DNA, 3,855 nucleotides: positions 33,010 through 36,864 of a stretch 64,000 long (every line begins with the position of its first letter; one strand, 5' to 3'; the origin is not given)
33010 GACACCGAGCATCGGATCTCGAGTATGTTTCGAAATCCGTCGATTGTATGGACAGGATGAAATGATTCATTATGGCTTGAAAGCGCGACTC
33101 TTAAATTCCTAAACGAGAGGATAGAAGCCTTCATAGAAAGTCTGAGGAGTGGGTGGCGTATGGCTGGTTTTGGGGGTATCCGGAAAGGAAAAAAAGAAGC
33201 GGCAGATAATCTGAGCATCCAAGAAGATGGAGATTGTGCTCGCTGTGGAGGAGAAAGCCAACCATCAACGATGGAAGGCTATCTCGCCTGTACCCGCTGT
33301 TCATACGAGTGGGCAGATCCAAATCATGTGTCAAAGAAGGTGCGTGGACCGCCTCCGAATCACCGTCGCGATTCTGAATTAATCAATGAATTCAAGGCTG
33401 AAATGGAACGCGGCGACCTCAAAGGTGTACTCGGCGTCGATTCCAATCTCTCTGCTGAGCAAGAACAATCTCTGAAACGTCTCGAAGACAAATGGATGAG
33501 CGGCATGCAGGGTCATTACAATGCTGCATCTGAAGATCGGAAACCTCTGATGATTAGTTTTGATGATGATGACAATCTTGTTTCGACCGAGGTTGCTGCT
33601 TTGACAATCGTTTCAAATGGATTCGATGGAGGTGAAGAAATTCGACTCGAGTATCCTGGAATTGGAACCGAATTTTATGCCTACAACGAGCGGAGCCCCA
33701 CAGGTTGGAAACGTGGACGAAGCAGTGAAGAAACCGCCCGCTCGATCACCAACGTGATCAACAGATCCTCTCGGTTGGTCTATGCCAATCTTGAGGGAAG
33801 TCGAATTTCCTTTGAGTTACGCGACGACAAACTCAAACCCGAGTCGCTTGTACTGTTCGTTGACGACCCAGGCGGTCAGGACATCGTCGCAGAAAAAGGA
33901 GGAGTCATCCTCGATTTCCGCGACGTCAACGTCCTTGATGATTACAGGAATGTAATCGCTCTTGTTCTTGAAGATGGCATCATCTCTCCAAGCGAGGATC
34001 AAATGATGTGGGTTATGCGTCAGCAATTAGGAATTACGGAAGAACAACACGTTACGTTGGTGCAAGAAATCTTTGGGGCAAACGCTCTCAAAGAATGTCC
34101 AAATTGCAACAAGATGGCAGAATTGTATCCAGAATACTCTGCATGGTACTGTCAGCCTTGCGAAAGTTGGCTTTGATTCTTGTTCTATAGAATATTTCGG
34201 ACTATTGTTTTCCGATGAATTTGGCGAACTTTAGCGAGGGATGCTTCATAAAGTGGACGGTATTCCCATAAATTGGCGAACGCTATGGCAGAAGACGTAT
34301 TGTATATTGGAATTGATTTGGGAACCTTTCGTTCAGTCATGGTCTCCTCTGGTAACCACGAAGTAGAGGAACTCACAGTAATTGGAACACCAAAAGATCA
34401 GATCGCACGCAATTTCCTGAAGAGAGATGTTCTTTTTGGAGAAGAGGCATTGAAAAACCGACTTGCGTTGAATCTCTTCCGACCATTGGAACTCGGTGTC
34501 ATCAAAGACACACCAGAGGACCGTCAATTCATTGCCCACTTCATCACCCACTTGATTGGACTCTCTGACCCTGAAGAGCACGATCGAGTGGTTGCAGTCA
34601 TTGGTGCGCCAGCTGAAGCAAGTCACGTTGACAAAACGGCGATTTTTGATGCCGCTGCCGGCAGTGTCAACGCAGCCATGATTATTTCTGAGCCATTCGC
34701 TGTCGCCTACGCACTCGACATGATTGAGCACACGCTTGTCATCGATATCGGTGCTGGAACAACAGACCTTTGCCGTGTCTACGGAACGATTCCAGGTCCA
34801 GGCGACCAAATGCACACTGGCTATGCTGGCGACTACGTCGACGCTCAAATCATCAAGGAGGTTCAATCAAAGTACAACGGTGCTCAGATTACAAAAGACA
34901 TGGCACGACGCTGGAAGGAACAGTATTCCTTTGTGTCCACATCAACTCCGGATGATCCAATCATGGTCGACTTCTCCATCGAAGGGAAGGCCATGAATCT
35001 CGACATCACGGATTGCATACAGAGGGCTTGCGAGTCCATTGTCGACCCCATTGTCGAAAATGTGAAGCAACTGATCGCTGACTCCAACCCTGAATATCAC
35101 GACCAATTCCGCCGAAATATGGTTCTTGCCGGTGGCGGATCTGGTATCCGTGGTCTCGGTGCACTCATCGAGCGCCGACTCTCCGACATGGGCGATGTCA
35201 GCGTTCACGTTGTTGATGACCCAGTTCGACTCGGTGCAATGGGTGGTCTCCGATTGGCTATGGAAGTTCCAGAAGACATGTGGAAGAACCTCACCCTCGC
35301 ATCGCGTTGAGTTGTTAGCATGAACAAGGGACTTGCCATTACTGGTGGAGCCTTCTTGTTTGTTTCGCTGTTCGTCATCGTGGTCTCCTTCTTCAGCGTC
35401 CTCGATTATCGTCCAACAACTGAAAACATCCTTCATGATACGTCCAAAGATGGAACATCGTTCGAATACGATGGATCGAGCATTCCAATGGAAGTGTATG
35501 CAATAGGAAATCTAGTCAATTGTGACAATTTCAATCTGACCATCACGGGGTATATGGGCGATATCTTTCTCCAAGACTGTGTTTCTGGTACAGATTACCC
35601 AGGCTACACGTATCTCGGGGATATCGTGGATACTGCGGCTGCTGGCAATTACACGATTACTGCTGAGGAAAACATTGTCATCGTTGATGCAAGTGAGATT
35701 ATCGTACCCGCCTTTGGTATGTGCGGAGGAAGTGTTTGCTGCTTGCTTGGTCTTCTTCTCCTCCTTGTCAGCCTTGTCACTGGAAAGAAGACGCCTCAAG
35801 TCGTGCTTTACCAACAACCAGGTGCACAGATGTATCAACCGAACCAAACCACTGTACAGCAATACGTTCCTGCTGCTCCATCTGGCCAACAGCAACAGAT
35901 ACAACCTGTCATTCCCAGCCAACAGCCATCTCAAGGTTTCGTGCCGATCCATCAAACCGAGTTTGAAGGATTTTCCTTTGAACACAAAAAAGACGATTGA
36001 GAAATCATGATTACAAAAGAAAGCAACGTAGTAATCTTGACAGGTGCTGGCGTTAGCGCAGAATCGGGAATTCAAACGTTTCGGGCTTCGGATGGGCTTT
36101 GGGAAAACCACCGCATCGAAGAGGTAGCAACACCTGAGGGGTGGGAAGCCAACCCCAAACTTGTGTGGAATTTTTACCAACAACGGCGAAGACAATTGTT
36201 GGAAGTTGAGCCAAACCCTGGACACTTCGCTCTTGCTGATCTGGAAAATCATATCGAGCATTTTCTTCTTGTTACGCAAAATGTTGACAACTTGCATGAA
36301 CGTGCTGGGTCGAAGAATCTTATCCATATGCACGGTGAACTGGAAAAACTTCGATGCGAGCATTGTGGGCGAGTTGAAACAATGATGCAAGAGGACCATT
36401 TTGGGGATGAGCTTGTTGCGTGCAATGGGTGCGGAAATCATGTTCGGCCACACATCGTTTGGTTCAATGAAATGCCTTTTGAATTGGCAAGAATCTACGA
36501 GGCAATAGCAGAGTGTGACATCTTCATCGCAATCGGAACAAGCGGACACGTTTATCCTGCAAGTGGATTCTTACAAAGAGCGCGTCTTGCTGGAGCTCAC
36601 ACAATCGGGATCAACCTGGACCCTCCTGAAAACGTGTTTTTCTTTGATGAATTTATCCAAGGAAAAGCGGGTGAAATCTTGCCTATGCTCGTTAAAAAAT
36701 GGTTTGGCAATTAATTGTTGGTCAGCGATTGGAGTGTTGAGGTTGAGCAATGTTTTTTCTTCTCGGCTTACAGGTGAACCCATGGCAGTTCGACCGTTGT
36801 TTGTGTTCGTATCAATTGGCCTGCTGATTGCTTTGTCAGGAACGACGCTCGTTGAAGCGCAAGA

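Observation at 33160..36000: Three-gene actin-like module: double zinc-ribbon protein, MreB/Ta0583-like ATPase and a bitopic membrane protein with a Q/P-rich cytoplasmic tail.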

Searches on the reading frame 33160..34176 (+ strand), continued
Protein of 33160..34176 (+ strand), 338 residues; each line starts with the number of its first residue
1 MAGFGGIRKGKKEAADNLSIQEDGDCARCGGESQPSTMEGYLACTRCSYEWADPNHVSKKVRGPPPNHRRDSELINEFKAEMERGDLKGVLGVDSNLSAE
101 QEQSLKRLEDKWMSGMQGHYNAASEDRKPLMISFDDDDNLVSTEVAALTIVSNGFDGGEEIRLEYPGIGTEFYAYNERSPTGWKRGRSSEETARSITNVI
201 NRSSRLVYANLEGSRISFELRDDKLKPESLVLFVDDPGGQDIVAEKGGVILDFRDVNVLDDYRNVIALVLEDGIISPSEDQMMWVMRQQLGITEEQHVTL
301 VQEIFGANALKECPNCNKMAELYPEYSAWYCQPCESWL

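Call 65: search_protein_families(library=pfam, proteins=[L087:2006-3163:+, L087:812-1921:+, L087:2-700:+, L087:3193-3861:+], max_evalue=0.1)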
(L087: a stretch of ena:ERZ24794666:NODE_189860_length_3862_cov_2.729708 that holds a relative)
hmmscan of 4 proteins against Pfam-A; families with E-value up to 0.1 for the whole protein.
L087:2006-3163:+ (385 aa): 3 families
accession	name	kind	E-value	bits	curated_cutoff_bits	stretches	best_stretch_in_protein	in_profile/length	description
PF11781.13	Zn_ribbon_RRN7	-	0.03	14.4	27.1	1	356-379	6-28/32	Zinc-finger of RNA-polymerase I-specific TFIIB, Rrn7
PF12760.12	Zn_ribbon_IS1595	-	0.089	13.2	25.4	0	357-379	21-44/46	Transposase zinc-ribbon domain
PF14803.11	Zn_ribbon_Nudix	-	0.096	13.1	25.6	0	357-379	3-29/34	Nudix N-terminal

L087:812-1921:+ (369 aa): 3 families
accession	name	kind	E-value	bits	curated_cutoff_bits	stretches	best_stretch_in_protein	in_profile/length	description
PF25164.1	CoiA_N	-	0.0013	18.6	26.3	0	328-346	7-25/50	Competence protein CoiA, N-terminal domain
PF20176.3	DUF6541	-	0.0042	15.9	29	1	47-144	370-467/646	Family of unknown function (DUF6541)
PF02150.21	Zn_ribbon_RPB9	-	0.02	15.2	25.2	1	341-362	4-27/36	RNA polymerases M/15 Kd subunit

L087:2-700:+ (232 aa): 0 families

L087:3193-3861:+ (223 aa): 1 family
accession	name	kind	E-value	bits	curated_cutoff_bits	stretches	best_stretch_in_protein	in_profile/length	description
PF03161.18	LAGLIDADG_2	-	0.0051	17.2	25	1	92-138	70-113/168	LAGLIDADG DNA endonuclease family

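Call 75: search_solved_structures(query=A1, max_evalue=1)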
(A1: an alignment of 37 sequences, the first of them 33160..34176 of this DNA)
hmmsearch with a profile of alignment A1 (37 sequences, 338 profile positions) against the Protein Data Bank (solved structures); distinct sequences matched with E-value up to 1: 9.
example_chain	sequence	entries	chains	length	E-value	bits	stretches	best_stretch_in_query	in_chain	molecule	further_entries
1vq4_Z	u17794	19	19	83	0.0043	19.2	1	11-59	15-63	50S ribosomal protein L37Ae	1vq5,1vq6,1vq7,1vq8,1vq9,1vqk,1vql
3g4s_Z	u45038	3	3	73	0.0044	19.2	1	11-58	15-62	50S ribosomal protein L37Ae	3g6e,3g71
1s72_Z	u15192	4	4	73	0.0044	19.2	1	11-58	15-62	50S ribosomal protein L37Ae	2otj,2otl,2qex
2qa4_Z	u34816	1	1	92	0.0057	18.8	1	11-59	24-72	50S ribosomal protein L37Ae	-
3cpw_Y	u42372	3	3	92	0.0057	18.8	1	11-59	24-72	50S ribosomal protein L37Ae | RPL37AE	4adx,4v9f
3cc2_Z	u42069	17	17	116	0.011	17.9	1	11-59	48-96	50S ribosomal protein L37Ae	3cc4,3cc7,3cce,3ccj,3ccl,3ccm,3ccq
1s98_A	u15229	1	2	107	0.46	12.6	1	212-260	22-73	Protein yfhF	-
1r94_A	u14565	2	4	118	0.73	11.9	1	212-260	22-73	Protein yfhF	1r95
6zzo_A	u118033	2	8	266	0.93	11.6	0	215-273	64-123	Putative beta-hydroxybutyrate dehydrogenase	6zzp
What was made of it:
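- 33229..33315 (+): A aa 24-52: N-terminal C4 zinc ribbon (C26, C29, C44, C47), weakly similar to ribosomal protein L37Ae. The profile hits L37Ae at E 0.004, 19 bits (call 75).
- A's N-terminal zinc ribbon is weakly similar to L37Ae (call 75).
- Tried and rejected: The PDB profile search gave only a weak L37Ae zinc-ribbon match (call 75).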

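Call 79: fold_search(model_id=the predicted structure, library=pdb)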
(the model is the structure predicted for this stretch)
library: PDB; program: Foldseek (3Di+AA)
matches with E <= 10: 519; with E <= 0.001: 1
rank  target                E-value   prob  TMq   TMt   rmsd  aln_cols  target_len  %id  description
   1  4nx9                  1.6e-04  0.98  0.22  0.26  22.8       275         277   12  Crystal structure of Pseudomonas aeruginosa flagellin FliC (released 2014-01-29)
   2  9cba                  5.1e-03  0.97  0.22  0.17   8.4       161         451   10  Bacteriophage PhiTE contracted tail (released 2025-04-16)
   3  7y1c_Y                9.1e-03  0.99  0.22  0.10   5.5       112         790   14  CryoEM structure of Klebsiella phage Kp9 tail complex applied with C6 symmetry (released 2023-06-14)
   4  9cc7_I                1.6e-02  0.84  0.20  0.17   9.3       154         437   10  Bacteriophage PhiTE extended connector complex (released 2025-04-16)
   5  9cuy_A                4.4e-02  0.89  0.20  0.16   6.0       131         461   11  Bacteriophage PhiTE extended baseplate (released 2025-04-16)
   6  9cb9_A                5.3e-02  0.75  0.20  0.15   8.9       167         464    8  Bacteriophage PhiTE extended tail (released 2025-04-16)
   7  8fop_j                8.4e-02  0.77  0.23  0.17  13.5       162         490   12  Structure of Agrobacterium tumefaciens bacteriophage Milano curved tail (released 2024-01-17)
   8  8i4m_A                9.4e-02  0.84  0.21  0.10  12.6       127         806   12  Portal-tail complex structure of the Cyanophage P-SCSP1u (released 2023-11-01)
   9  9vvr_d                1.3e-01  0.69  0.21  0.10   5.8       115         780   11  Structure of the bacteriophage E1004 tail (released 2025-11-12)
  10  9mt4_Q                1.3e-01  0.33  0.21  0.16  12.7       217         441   10  Connector structure of phage JohannRWettstein (Bas63) (released 2025-11-19)
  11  9vvr_V                1.4e-01  0.66  0.21  0.10   5.7       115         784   11  Structure of the bacteriophage E1004 tail (released 2025-11-12)
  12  8es4_E                2.1e-01  0.66  0.21  0.10  10.0       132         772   17  Focused reconstruction of HRP29 tail (released 2023-10-18)
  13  9rku_BD               2.1e-01  0.30  0.21  0.15  13.6       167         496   11  Agrobacterium phage 7-7-1 baseplate (released 2025-12-10)
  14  8foy                  2.1e-01  0.30  0.21  0.15  13.0       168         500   11  Structure of Agrobacterium tumefaciens bacteriophage Milano contracted tail-sheath (released 2024-01-17)
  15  8t9b_E                2.3e-01  0.14  0.12  0.17  11.0       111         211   10  Structure of the CK variant of Fab F1 (FabC-F1) in complex with the C-terminal FN3 domain of EphA2 (released 2024-05-01)
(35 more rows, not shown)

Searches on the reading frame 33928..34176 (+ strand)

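Call 24: search_protein_families(library=pfam, proteins=[window:33928-34176:+], max_evalue=10)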
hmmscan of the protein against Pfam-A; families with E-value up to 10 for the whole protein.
window:33928-34176:+ (82 aa): 5 families
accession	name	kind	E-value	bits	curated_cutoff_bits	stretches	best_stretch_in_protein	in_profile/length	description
PF03735.19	ENT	-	0.012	16.1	28.5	1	9-48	15-55/71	ENT domain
PF12760.12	Zn_ribbon_IS1595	-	0.015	15.7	25.4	1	38-79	3-44/46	Transposase zinc-ribbon domain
PF05099.18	TerB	-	0.077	13.7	24.4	1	10-41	82-113/118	Tellurite resistance protein TerB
PF20097.4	DUF6487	-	0.078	13.8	24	1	14-78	8-58/67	Domain of unknown function (DUF6487)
PF24444.1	DUF7563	-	0.15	12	27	1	52-66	22-38/39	Family of unknown function (DUF7563)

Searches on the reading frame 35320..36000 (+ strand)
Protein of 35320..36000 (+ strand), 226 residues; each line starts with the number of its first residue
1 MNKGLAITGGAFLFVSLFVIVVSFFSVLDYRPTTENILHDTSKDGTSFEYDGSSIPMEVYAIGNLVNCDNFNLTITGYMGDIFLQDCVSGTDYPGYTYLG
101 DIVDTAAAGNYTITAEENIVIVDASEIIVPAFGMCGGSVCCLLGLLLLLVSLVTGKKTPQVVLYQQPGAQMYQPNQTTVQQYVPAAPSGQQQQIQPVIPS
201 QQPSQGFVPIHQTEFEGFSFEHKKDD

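Call 3: search_protein_families(library=pfam, proteins=[window:35320-36000:+], max_evalue=0.01)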
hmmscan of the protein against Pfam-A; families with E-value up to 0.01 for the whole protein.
window:35320-36000:+ (226 aa): 0 families

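Call 4: search_protein_families(library=ncbifam, proteins=[window:35320-36000:+], max_evalue=0.01)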
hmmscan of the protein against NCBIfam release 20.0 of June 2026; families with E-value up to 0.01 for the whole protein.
window:35320-36000:+ (226 aa): 1 family
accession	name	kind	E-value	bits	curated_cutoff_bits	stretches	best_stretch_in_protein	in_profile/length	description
NF033218.1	anchor_AmaP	equivalog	0.0073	16.1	55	0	134-168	51-85/166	alkaline shock response membrane anchor protein AmaP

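Call 9: find_homologous_proteins(query=window:35320-36000:+)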
Query window:35320-36000:+ (226 aa): 86 proteins with E <= 0.001 among 428 candidates.
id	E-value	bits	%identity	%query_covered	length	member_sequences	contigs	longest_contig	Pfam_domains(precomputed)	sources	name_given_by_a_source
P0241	3.2e-105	369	74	100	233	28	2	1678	-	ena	-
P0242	1.9e-92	327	65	100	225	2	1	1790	-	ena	-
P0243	4.6e-91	323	65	100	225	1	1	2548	-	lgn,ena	-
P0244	1.2e-88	315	63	100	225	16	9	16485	-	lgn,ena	-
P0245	1.6e-88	314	63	100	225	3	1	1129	-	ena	-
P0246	1.7e-88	314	63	100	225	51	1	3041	-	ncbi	ncbi:MAG: hypothetical protein ACPGQN_04780 [Candidatus Poseidoniaceae archaeon]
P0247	1.9e-88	314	63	100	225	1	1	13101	-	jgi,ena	-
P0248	3.7e-88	313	63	100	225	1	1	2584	-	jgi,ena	-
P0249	8.1e-88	312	62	100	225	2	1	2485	-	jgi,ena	-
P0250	1.0e-87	312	63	100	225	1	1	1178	-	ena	-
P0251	1.1e-87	311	63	100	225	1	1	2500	-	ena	-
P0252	1.5e-87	311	63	100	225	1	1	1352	-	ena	-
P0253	1.7e-87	311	62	100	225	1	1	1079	-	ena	-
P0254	1.9e-87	311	63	100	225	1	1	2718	-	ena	-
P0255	2.2e-87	310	63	100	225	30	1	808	-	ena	-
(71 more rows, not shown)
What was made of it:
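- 35320..36000 (+): Gene C: 226-aa two-TM membrane protein, found only in one clade. 86 homologs, 42-74% identical (call 9).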

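Call 24: search_protein_families(library=pfam, proteins=[window:35320-36000:+], max_evalue=10)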
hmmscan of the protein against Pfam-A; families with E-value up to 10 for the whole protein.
window:35320-36000:+ (226 aa): 0 families

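Call 37: predict_structure(alignment_id=A2)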
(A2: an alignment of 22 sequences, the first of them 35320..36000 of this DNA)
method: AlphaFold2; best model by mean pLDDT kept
length: 226 residues; sequences in the alignment: 22
mean_pLDDT: 67.3   pTM: 0.52
mean pLDDT of the five models: 67.3, 65.8, 63.0, 62.8, 61.7
residues with pLDDT >= 90: 58; 70-90: 68; 50-70: 22; < 50: 78
segments of 3 or more residues with pLDDT < 50: 155-226
pLDDT, mean of each block of 10 residues (from residue 1): 66 80 77 91 94 86 90 88 88 90 83 94 73 53 70 54 39 41 37 32 32 41 41
secondary structure, 60 per line:
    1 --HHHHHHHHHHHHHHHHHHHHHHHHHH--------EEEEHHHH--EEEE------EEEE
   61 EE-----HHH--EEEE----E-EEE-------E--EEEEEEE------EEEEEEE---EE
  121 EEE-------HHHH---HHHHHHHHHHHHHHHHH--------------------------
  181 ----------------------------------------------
elements in order: H3-28 E37-40 H41-44 E47-50 E57-62 E73-76 E83-85 E96-102 E109-115 E119-123 H131-134 H138-154
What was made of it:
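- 35320..36000 (+): Model: TM 3-28, beta-sandwich aa 37-123 with pLDDT about 90, TM 138-154, disordered tail (call 37).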

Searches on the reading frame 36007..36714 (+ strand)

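Call 3: search_protein_families(library=pfam, proteins=[window:36007-36714:+], max_evalue=0.01)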
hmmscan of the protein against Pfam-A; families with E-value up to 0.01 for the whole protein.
window:36007-36714:+ (235 aa): 1 family
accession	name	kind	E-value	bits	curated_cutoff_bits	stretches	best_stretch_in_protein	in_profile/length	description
PF02146.23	SIR2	-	5.7e-52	176.7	24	1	13-184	1-180/180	Sir2 family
